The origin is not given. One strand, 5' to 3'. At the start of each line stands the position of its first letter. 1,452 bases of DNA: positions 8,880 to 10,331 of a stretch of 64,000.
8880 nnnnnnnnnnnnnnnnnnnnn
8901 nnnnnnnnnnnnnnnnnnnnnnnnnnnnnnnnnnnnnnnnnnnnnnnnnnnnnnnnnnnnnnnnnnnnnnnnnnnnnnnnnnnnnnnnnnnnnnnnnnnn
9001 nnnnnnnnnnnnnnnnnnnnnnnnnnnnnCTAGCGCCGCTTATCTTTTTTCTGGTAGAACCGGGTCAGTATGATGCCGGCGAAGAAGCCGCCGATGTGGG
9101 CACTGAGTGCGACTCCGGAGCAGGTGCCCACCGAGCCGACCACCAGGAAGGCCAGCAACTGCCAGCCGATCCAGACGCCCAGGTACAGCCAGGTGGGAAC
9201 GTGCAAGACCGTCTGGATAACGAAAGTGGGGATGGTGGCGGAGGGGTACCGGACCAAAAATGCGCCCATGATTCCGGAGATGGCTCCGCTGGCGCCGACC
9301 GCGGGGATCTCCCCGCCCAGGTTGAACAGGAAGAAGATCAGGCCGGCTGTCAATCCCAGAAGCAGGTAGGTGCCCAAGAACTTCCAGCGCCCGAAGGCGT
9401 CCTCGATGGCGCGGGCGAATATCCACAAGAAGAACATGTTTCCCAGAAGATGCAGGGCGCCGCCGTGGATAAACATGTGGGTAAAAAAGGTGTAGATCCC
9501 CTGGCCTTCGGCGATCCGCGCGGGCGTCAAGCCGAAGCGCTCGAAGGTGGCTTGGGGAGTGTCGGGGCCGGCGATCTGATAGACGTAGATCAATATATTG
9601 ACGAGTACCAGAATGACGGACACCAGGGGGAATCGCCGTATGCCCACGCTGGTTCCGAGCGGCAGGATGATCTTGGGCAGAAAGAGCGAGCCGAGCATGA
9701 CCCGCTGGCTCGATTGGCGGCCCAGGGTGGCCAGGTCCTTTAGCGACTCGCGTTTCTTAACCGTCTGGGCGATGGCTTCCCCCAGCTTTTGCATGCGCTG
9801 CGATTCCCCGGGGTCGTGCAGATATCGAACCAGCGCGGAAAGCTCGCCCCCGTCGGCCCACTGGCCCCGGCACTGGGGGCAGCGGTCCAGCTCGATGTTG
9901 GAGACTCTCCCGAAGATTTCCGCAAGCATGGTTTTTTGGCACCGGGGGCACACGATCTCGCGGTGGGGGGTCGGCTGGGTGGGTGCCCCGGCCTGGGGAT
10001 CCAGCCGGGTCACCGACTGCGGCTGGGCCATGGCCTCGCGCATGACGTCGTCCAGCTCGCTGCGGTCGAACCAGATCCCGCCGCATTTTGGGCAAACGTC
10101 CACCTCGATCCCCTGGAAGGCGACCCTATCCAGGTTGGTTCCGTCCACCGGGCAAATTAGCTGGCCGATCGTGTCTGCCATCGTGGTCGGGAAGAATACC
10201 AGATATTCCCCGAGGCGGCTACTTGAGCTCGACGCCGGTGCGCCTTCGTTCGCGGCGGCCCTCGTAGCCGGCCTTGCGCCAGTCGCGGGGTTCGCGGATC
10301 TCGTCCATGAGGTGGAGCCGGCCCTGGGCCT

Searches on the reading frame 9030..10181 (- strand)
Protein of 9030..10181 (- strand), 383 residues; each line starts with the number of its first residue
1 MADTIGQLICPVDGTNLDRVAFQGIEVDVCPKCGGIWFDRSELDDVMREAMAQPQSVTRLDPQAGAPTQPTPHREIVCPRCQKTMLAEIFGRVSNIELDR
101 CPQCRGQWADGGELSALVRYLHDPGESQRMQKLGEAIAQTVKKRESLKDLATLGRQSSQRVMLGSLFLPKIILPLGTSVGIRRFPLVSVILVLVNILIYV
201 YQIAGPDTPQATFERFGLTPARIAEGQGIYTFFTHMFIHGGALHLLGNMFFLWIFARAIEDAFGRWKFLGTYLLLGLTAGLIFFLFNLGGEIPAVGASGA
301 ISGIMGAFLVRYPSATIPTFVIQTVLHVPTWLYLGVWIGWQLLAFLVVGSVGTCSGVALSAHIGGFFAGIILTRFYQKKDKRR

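Call 60: search_protein_families(library=pfam, proteins=[window:9030-10181:-], max_evalue=0.00001)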
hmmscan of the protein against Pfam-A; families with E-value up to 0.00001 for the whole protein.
window:9030-10181:- (383 aa): 2 families
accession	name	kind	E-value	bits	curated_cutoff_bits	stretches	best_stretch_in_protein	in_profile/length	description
PF01694.28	Rhomboid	-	7.1e-30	104.5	22.6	1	229-375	4-139/143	Rhomboid domain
PF13453.11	Zn_ribbon_TFIIB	-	4.9e-27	93.5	22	2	9-48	1-40/41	Transcription factor zinc-finger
